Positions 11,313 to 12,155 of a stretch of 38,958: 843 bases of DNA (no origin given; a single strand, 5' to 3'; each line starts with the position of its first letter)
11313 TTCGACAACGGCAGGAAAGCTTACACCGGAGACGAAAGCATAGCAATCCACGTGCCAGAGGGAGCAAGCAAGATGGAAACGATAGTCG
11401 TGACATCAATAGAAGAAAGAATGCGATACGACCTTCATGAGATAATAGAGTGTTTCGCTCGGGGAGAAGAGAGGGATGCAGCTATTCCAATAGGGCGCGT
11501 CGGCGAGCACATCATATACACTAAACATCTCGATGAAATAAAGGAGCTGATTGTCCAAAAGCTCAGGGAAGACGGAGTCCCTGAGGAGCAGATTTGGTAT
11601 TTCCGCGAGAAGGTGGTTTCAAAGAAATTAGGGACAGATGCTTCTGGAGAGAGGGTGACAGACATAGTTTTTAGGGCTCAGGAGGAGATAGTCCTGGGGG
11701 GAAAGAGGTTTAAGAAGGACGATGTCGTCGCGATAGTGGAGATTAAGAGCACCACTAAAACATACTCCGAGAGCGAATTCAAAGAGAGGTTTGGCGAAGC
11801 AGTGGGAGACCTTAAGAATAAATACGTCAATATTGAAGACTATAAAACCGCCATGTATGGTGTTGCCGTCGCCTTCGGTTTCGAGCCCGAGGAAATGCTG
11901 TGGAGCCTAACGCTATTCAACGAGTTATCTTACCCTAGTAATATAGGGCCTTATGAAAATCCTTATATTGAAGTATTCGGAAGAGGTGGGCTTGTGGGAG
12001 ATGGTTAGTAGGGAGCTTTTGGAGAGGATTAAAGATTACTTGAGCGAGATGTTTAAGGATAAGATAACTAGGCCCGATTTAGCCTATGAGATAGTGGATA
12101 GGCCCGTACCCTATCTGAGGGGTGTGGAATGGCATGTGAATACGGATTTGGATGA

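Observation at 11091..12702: Uncharacterised overlapping two-gene module: a PD-(D/E)xK-motif protein plus a 249-aa protein with a poly-Arg tail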

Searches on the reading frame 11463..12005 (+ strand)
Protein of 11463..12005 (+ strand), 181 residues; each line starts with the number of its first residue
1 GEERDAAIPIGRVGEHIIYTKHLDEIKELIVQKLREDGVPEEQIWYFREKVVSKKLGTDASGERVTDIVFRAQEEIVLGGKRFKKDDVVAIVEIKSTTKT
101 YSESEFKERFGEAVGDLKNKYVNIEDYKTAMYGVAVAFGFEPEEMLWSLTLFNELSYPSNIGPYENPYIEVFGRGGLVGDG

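Call 46: search_solved_structures(query=A5, max_evalue=10, show_alignments=3)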
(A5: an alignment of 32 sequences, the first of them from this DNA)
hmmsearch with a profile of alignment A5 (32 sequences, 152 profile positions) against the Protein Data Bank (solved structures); distinct sequences matched with E-value up to 10: 4.
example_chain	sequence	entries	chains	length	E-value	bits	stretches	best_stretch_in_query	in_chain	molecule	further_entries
8gi1_A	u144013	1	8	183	0.037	17.1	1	104-151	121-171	Accessory protein Csx28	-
3s1s_A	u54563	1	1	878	0.049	16.7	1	48-91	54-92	restriction endonuclease BpuSI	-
7du6_A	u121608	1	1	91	0.1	15.7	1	96-147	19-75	mkDPBB_sym2 protein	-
3gbz_A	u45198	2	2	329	0.42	13.7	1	72-103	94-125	Kinase, CMGC CDK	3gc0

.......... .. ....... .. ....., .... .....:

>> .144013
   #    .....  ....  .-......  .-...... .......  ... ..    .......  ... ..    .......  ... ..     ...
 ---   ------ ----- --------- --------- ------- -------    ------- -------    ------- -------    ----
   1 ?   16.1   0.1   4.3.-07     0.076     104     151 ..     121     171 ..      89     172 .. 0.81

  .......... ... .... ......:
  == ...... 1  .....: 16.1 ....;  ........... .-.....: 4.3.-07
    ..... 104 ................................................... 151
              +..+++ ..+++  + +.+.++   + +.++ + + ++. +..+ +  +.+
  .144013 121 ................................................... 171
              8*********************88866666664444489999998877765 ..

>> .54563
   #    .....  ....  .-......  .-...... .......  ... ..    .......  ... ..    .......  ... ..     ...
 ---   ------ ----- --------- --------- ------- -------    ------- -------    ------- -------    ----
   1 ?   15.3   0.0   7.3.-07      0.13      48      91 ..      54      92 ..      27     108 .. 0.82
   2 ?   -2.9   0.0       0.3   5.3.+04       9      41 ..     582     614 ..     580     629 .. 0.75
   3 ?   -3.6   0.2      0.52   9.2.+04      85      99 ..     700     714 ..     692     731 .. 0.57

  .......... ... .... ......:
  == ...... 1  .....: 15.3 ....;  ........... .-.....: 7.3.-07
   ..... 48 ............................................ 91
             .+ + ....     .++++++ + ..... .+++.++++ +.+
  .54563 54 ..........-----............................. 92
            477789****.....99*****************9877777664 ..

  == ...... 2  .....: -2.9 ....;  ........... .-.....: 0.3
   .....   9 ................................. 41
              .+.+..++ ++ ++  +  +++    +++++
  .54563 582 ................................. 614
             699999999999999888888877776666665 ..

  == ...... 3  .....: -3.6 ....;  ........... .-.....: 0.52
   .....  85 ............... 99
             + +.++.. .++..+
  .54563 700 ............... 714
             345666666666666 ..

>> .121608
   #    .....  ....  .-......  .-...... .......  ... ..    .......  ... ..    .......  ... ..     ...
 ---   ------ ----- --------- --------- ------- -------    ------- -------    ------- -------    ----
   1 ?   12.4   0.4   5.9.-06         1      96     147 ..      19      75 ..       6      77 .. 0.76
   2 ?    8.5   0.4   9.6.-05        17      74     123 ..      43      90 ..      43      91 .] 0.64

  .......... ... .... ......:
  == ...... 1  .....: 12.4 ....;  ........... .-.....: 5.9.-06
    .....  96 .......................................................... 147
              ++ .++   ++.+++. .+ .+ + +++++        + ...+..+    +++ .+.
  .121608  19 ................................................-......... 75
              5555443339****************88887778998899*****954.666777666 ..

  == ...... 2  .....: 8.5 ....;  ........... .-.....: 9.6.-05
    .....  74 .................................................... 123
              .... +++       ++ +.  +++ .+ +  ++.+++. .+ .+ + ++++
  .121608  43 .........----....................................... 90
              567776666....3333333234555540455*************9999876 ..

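Call 47: search_protein_families(library=pfam, alignment_id=A5, max_evalue=1)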
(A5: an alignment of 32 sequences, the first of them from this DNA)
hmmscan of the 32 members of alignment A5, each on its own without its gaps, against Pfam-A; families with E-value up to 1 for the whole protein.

A. member 1, seq(181 aa): 1 family
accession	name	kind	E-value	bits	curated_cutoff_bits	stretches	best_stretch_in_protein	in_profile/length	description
PF19486.4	DUF6022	-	0.12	12.6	25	0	84-132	4-52/155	Family of unknown function (DUF6022)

B. families by the number of members that match (of 32 scanned): 34 families (the first 25 are shown)
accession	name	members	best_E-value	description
PF08011.17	PDDEXK_9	3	0.0018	PD-(D/E)XK nuclease superfamily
PF08774.17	VRR_NUC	3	0.026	VRR-NUC domain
PF04313.20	HSDR_N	2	0.00099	Type I restriction enzyme R protein N terminus (HSDR_N)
PF12705.13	PDDEXK_1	1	0.0035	PD-(D/E)XK nuclease superfamily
PF17594.7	GP57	1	0.017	Phage Tail fiber assembly helper gene product 57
PF14281.12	PDDEXK_4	1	0.037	PD-(D/E)XK nuclease superfamily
PF09254.17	FokI_cleav_dom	1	0.046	FokI, cleavage domain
PF00675.25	Peptidase_M16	1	0.046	Insulinase (Peptidase family M16)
PF10696.14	DUF2501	1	0.052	Protein of unknown function (DUF2501)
PF13222.11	DUF4030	1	0.053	Protein of unknown function (DUF4030)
PF08178.16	GnsAB_toxin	1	0.058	GnsA/GnsB toxin of bacterial toxin-antitoxin system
PF20247.3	DUF6602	1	0.06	Domain of unknown function (DUF6602)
PF15650.12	Tox-REase-9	1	0.069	Restriction endonuclease fold toxin 9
PF12651.13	RHH_3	1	0.099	Ribbon-helix-helix domain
PF22477.2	RepD-like_N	1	0.11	Replication initiation protein, N-terminal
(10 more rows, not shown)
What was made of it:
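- Sub-threshold Pfam hits are mostly to PD-(D/E)xK families (call 47).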

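Call 71: find_homologous_proteins(query=A5, max_evalue=10)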
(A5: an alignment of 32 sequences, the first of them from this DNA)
Query A5 (32 sequences) (181 aa, profile of the alignment): 4 proteins with E <= 10 among 2708 candidates.
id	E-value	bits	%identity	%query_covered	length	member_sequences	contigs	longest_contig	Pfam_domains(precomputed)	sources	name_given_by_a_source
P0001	1.1e-40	157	100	100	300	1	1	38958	-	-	-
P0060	3.6e-27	113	22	46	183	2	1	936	-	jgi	jgi:hypothetical protein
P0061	3.3e-22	97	25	35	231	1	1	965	-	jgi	jgi:hypothetical protein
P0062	7.7e-4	37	33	42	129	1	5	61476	PF04313.21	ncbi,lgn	ncbi:MAG: hypothetical protein QXR44_02280 [Thermoproteota archaeon]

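Call 73: search_protein_families(library=pfam, proteins=[P0062], max_evalue=0.1)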
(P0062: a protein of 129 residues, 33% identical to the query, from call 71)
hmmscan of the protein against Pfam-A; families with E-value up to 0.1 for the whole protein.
P0062 (129 aa): 14 families
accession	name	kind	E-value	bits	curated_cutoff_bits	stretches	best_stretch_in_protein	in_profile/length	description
PF04313.20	HSDR_N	-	3.4e-06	27.5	25.1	1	32-82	122-165/198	Type I restriction enzyme R protein N terminus (HSDR_N)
PF08011.17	PDDEXK_9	-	0.00028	21.3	25.5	1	29-83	24-80/105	PD-(D/E)XK nuclease superfamily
PF03749.19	SfsA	-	0.001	19.4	22.8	1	5-65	5-62/138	Sugar fermentation stimulation protein RE domain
PF13588.12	HSDR_N_2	-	0.0058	17.1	25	1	27-83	28-79/110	Type I restriction enzyme R protein N terminus (HSDR_N)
PF12705.13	PDDEXK_1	-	0.011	16.2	22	1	36-90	126-177/247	PD-(D/E)XK nuclease superfamily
PF14082.12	SduA_C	-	0.014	16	27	1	28-87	24-96/159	Shedu protein SduA, C-terminal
PF01939.22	NucS_C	-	0.014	15.8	24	1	30-84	26-72/124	Endonuclease NucS C-terminal domain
PF01930.23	Cas_Cas4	-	0.021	15.4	22.7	1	9-76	29-93/160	Domain of unknown function DUF83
PF00990.26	GGDEF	-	0.029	14.6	23.8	1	35-81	70-116/161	Diguanylate cyclase, GGDEF domain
PF02646.22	RmuC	-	0.031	13.8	26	1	29-83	93-148/291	RmuC family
PF22039.1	HUTI_composite_bact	-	0.034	14.2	25.5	1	11-23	5-17/26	Imidazolonepropionase-like composite domain, bacteria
PF15650.12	Tox-REase-9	-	0.035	14.8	27.3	1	26-84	27-75/88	Restriction endonuclease fold toxin 9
PF24911.1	YfjL_C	-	0.05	14.6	28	1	49-115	49-108/117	YfjL-like C-terminal domain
PF13233.12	Complex1_LYR_2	-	0.055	14.6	22.3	1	54-98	31-72/80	Complex1_LYR-like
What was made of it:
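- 11463..12005 (+): PD-(D/E)xK-like half of the remnant (residues 125-305). Motif codons: E139 at 11505-11507, D191 at 11661-11663, E217 at 11739-11741, K219 at 11745-11747. P0062 passes the Pfam HSDR_N gathering score (call 73).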
